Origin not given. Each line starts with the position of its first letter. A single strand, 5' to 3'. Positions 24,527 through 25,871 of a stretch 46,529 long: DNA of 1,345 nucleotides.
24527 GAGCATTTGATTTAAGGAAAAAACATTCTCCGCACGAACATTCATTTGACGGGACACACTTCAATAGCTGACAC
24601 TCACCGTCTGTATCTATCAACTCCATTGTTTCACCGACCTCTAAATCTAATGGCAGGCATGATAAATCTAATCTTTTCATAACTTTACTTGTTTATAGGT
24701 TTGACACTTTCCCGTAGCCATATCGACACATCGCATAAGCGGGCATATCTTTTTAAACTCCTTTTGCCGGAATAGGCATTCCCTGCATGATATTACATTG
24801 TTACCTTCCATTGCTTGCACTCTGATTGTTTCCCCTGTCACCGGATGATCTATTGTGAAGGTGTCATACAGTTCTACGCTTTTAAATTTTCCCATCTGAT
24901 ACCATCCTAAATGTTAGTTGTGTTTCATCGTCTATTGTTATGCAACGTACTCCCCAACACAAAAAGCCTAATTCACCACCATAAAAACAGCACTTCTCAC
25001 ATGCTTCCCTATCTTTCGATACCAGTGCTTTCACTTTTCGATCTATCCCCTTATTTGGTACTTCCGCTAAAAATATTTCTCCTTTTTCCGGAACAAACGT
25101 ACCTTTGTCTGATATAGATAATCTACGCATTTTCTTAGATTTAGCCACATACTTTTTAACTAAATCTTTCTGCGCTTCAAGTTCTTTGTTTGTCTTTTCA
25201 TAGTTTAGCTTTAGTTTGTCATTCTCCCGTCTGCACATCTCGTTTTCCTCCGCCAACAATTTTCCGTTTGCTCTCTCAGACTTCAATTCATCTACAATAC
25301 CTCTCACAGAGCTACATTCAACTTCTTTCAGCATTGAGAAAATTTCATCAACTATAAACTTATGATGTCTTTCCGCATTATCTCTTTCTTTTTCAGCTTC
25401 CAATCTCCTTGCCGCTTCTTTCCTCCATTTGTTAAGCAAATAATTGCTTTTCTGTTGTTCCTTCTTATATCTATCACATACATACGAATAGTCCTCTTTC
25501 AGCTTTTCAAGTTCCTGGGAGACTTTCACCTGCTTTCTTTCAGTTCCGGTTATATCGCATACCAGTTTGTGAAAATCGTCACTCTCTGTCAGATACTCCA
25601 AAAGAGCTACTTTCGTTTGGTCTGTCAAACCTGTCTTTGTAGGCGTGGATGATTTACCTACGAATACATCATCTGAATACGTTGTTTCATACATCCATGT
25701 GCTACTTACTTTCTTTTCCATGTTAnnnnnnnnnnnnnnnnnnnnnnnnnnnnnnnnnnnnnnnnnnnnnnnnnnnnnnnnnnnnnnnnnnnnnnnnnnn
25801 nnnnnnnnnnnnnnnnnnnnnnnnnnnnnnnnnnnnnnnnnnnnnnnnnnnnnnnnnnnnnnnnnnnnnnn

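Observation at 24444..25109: Three consecutive genes share an unrecognised ~60-aa Cys4 mini-domain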

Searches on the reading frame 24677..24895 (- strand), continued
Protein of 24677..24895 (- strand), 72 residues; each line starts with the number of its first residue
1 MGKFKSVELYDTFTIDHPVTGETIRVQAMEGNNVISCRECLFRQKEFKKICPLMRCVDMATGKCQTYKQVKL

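Call 59: get_annotated_region(hit=H40, flank=5000)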
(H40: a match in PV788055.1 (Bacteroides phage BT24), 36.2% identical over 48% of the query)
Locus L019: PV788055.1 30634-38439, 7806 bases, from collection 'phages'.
description: Bacteroides phage BT24, complete genome.
organism: Bacteroides phage BT24 (NCBI taxid 3446638)
taxonomy: Viruses
host: Bacteroides thetaiotaomicron VPI-5482; source: sewage; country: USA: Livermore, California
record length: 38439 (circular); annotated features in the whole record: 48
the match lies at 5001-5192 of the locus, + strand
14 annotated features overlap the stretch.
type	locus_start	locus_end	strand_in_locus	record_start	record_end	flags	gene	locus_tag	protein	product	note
CDS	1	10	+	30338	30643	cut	-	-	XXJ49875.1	endonuclease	-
CDS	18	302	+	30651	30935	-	-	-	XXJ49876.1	hypothetical protein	-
CDS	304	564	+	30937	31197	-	-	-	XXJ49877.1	hypothetical protein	-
CDS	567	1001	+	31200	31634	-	-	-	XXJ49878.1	hypothetical protein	-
CDS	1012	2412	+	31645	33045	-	-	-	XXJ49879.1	DNA helicase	-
CDS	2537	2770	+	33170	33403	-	-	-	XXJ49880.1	hypothetical protein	-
CDS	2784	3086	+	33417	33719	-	-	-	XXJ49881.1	hypothetical protein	-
CDS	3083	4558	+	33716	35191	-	-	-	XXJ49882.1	DNA methyltransferase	-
CDS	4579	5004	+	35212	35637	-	-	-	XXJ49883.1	hypothetical protein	-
CDS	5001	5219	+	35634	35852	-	-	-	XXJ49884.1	hypothetical protein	-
CDS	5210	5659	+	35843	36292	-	-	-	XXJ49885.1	hypothetical protein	-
CDS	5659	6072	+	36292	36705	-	-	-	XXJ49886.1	hypothetical protein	-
CDS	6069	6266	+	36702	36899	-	-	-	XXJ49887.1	hypothetical protein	-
CDS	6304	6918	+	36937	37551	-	-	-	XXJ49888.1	hypothetical protein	-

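Call 60: get_annotated_region(hit=H41, flank=5000)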
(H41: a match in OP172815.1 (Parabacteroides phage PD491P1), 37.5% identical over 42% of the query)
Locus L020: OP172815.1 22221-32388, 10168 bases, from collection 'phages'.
description: Parabacteroides phage PD491P1, complete genome.
organism: Parabacteroides phage PD491P1 (NCBI taxid 2968687)
taxonomy: Viruses; Duplodnaviria; Heunggongvirae; Uroviricota; Caudoviricetes
host: Parabacteroides distasonis DA491; source: municipal sewage; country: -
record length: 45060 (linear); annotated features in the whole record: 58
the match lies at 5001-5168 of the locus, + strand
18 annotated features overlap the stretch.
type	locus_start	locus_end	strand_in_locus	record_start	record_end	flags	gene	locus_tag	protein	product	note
CDS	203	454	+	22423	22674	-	-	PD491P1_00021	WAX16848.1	hypothetical protein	-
CDS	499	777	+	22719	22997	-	-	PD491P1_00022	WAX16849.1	hypothetical protein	-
CDS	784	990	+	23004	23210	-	-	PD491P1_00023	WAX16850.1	hypothetical protein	-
CDS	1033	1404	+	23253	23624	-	-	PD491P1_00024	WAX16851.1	hypothetical protein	-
CDS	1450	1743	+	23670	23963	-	-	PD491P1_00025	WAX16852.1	hypothetical protein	-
CDS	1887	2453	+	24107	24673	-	-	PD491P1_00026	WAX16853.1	hypothetical protein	-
CDS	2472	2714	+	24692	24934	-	-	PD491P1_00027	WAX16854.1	hypothetical protein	-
CDS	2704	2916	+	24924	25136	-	-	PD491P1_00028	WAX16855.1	hypothetical protein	-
CDS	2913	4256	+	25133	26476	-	-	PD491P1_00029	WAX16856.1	hypothetical protein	-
CDS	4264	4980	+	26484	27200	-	-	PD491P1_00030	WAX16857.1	hypothetical protein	-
CDS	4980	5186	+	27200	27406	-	-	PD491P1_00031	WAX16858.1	hypothetical protein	-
CDS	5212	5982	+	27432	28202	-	-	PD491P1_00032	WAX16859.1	hypothetical protein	-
CDS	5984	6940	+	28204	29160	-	-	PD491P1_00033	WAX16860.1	hypothetical protein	-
CDS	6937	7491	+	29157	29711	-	-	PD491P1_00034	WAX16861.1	hypothetical protein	-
CDS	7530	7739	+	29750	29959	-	-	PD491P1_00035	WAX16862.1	hypothetical protein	-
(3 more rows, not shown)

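Call 76: search_protein_families(library=pfam, proteins=[L017:4100-4528:+, L017:4525-5004:+, L017:5203-6576:+, L017:6773-7327:+, L019:4579-5004:+, L019:5210-5659:+, L019:5659-6072:+, L020:2913-4256:+, L020:4264-4980:+, L020:5212-5982:+], max_evalue=0.001)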
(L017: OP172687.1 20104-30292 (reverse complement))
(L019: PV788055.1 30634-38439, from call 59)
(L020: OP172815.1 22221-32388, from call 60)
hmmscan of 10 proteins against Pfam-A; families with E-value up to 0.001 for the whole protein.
L017:4100-4528:+ (142 aa): 0 families

L017:4525-5004:+ (159 aa): 1 family
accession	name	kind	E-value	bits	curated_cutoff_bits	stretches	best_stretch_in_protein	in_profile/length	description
PF05869.16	Dam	-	2e-13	50.8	28.1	1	10-128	7-132/169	DNA N-6-adenine-methyltransferase (Dam)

L017:5203-6576:+ (457 aa): 4 families
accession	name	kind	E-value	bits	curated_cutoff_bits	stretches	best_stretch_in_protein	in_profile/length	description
PF00176.29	SNF2-rel_dom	-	5.8e-21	75.3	24.9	1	25-264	21-256/290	SNF2-related domain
PF00270.35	DEAD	-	1e-08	35.5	26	1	10-164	3-161/167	DEAD/DEAH box helicase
PF04851.21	ResIII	-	1.2e-05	25.7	22.5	1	6-163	3-162/164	Type III restriction enzyme, res subunit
PF00271.37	Helicase_C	-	2.6e-05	24.9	23.5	1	308-410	1-110/110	Helicase conserved C-terminal domain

L017:6773-7327:+ (184 aa): 0 families

L019:4579-5004:+ (141 aa): 0 families

L019:5210-5659:+ (149 aa): 0 families

L019:5659-6072:+ (137 aa): 0 families

L020:2913-4256:+ (447 aa): 0 families

L020:4264-4980:+ (238 aa): 1 family
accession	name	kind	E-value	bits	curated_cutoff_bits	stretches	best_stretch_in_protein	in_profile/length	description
PF18897.5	Gp3-like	-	1.2e-32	113.8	23.6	1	20-215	1-191/191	Recombination directionality factor-like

L020:5212-5982:+ (256 aa): 2 families
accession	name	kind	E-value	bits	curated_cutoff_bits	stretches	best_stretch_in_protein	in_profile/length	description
PF13730.12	HTH_36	-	1.1e-07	32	25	1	6-60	2-55/55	Helix-turn-helix domain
PF21984.2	DnaD_N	-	8.1e-05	23.2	27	1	3-75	10-81/101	DnaD N-terminal domain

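Call 80: list_cluster_members(proteins=[P0136, P0149, P0139, P0164, P0171, P0131, P0143, P0150, P0123, P0159])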
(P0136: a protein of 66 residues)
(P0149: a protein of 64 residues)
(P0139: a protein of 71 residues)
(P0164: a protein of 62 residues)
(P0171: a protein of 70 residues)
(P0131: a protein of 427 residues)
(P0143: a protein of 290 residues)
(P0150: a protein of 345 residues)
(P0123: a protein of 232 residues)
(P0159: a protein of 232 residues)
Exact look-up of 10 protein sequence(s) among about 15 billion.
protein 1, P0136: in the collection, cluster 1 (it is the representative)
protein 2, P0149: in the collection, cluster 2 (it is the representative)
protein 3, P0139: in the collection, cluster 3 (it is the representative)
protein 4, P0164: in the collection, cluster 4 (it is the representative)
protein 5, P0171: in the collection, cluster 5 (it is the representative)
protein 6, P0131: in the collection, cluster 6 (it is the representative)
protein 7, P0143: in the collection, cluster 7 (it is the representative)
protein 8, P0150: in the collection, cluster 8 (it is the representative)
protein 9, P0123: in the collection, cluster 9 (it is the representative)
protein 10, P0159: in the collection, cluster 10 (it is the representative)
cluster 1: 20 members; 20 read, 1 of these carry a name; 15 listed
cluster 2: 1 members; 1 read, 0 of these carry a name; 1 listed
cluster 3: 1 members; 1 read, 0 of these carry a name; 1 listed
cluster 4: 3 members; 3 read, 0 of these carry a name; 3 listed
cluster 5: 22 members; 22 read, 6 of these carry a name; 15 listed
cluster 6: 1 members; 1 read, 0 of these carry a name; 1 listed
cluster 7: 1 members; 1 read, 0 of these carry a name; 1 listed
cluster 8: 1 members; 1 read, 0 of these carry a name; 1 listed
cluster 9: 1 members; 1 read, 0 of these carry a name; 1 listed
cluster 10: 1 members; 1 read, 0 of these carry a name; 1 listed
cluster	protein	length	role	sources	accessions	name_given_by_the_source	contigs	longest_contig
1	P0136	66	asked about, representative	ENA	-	-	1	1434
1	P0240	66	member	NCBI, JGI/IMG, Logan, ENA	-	hypothetical protein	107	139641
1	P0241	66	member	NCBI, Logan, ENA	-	-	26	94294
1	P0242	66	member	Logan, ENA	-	-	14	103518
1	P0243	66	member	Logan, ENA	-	-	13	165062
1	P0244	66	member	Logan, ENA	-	-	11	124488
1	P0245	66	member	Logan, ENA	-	-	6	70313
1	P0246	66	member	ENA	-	-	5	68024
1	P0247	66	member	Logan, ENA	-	-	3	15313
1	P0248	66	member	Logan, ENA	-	-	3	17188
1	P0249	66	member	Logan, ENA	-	-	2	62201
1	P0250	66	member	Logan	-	-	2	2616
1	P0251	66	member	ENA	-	-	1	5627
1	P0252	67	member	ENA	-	-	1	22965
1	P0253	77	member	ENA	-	-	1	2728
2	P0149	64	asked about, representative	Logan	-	-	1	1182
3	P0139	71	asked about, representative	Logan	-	-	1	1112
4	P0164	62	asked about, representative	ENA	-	-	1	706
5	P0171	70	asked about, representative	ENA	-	-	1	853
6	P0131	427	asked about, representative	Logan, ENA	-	-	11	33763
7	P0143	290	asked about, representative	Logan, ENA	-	-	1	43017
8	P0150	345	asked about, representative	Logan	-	-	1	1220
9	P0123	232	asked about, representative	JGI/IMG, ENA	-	-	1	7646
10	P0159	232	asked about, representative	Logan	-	-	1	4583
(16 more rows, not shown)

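Call 81: find_encoding_contigs(protein=P0240, flank=6000, max_places=3)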
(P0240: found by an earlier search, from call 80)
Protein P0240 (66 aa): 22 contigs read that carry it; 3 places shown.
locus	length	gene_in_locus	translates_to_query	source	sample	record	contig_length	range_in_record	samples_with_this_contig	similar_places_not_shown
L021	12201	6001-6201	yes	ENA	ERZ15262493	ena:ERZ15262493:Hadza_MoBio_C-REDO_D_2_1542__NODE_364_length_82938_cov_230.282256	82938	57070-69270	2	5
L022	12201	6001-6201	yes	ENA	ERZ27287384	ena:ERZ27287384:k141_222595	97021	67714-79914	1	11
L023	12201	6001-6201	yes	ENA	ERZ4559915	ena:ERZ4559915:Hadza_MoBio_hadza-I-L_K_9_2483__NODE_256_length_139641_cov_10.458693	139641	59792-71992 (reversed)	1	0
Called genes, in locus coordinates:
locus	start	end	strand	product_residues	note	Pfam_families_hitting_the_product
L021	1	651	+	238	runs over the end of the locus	PF01555:N6_N4_Mtase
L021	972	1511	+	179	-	PF25680:Mom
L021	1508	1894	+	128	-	PF01844:HNH (weak), PF14279:HNH_5 (faint)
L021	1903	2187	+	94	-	-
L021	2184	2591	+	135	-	-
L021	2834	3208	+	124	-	-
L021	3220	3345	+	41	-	-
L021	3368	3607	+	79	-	-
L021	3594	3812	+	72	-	-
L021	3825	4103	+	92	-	-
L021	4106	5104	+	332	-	-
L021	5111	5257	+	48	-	-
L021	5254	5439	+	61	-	-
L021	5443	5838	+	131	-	-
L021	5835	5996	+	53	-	-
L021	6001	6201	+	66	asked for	-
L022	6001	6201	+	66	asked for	-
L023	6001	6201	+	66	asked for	-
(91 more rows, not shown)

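Call 91: find_related_loci(query=window:24677-24895:-, collection=genome_contigs, flank=6000)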
Query window:24677-24895:- (72 aa) in genome_contigs; peptide patterns used: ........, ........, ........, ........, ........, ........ (x = any residue, [..] = any of these).
42 stretches matched a pattern, but none encodes a relative of the query by tblastn (E <= 1e-3).
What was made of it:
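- No close relative of the 72-aa protein in 185,579 species genomes (call 91).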

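Call 93: find_related_loci(query=P0240, collection=genome_contigs, flank=5000)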
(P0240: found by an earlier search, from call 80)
Query P0240 (66 aa) in genome_contigs; peptide patterns used: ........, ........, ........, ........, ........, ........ (x = any residue, [..] = any of these).
246 stretches matched a pattern; 4 encode a relative of the query (tblastn E <= 1e-3); 4 distinct loci.
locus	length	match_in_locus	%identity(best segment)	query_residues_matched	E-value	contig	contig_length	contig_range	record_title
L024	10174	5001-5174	60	1-66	1e-14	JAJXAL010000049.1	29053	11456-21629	MAG: Segatella copri isolate B78_maxbin.001.fa NODE_97_length_29053_cov_181.329368, whole genome shotgun sequence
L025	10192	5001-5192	53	1-66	4e-14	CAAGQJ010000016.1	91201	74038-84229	MAG TPA_asm: Bacilli bacterium, isolate HGM10836, WGS project CAAGQJ010000000 data, contig: SRS820617_35_k75_50727, whol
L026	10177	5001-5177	49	1-66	1e-11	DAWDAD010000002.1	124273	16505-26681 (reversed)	MAG TPA_asm: Prevotella sp. isolate gSpreadC_ID_2545 NODE_8_length_124273_cov_65.433335, whole genome shotgun sequence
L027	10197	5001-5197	55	1-66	3e-8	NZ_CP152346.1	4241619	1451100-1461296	Segatella copri strain HDE04 chromosome, complete genome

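Call 95: search_protein_families(library=pfam, proteins=[L027:334-1152:+, L027:1512-1871:+, L027:2273-2923:+, L027:3329-4327:+, L027:4588-5004:+, L027:5370-5765:+, L027:7016-7420:+, L027:8160-8477:+, L027:8481-8873:+, L027:9405-9764:+], max_evalue=0.001)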
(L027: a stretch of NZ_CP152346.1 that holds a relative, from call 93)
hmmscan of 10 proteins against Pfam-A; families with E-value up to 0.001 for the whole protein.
L027:334-1152:+ (272 aa): 1 family
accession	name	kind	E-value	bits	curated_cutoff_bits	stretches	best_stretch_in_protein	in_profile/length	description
PF00145.23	DNA_methylase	-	1.4e-52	179.6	22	1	34-264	2-227/324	C-5 cytosine-specific DNA methylase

L027:1512-1871:+ (119 aa): 0 families

L027:2273-2923:+ (216 aa): 0 families

L027:3329-4327:+ (332 aa): 0 families

L027:4588-5004:+ (138 aa): 0 families

L027:5370-5765:+ (131 aa): 0 families

L027:7016-7420:+ (134 aa): 0 families

L027:8160-8477:+ (105 aa): 0 families

L027:8481-8873:+ (130 aa): 1 family
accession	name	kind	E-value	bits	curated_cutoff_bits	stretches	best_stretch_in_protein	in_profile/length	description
PF09643.15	YopX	-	1.4e-11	44.9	22.4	1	7-123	1-121/128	YopX protein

L027:9405-9764:+ (119 aa): 0 families

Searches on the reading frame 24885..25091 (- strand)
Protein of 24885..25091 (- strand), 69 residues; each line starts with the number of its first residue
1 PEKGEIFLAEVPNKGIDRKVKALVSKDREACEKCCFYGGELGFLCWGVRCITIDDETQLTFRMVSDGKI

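Call 24: find_homologous_proteins(query=A1, max_evalue=0.01)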
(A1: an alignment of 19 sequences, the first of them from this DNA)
Query A1 (19 sequences) (69 aa, profile of the alignment): 77 proteins with E <= 0.01 among 204 candidates.
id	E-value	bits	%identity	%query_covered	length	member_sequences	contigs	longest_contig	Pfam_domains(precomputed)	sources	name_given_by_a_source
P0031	3.2e-18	83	23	87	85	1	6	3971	-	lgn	-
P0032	5.6e-18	82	26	87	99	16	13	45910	-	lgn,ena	-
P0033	6.0e-18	82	68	100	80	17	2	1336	-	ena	-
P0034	1.3e-17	81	88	100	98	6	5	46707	-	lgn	-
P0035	1.4e-17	81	74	100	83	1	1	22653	-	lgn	-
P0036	1.4e-17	81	26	51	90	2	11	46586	-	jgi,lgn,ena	jgi:hypothetical protein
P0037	1.9e-17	81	21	74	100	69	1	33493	-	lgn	-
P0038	2.0e-17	80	86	100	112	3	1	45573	-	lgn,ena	-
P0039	2.0e-17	80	70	100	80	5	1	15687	-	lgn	-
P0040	2.9e-17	80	93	100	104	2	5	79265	-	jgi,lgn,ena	jgi:hypothetical protein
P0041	3.1e-17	80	88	100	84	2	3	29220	-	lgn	-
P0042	4.1e-17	79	25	74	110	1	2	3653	-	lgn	-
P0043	4.3e-17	79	73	100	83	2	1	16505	-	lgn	-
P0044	6.2e-17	79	18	74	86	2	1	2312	-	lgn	-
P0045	6.4e-17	79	26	51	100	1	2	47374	-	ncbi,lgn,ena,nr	ncbi:hypothetical protein BF486P1_00062 [Bacteroides phage BF486P1]|nr:hypothetical protein BF486P1_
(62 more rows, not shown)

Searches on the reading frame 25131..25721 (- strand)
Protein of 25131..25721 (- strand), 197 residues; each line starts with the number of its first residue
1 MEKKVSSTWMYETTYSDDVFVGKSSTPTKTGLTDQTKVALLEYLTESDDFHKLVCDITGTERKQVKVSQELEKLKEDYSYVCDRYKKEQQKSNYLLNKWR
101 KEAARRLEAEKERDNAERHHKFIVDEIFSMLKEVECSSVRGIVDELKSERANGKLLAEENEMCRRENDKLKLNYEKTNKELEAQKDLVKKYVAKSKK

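Call 92: search_solved_structures(query=window:25131-25721:-, max_evalue=1)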
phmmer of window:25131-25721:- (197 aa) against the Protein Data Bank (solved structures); distinct sequences matched with E-value up to 1: 3.
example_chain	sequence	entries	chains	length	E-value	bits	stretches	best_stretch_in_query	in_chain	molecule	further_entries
3cra_A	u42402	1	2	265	0.29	14.3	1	123-193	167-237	Protein mazG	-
3crc_A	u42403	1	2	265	0.29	14.3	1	123-193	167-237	Protein mazG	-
5ee0_A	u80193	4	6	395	0.33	14.1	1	76-192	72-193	Obg-like ATPase 1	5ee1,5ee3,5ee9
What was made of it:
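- Tried and rejected: A PDB sequence search with its N-terminal 197 aa gave only noise (call 92).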
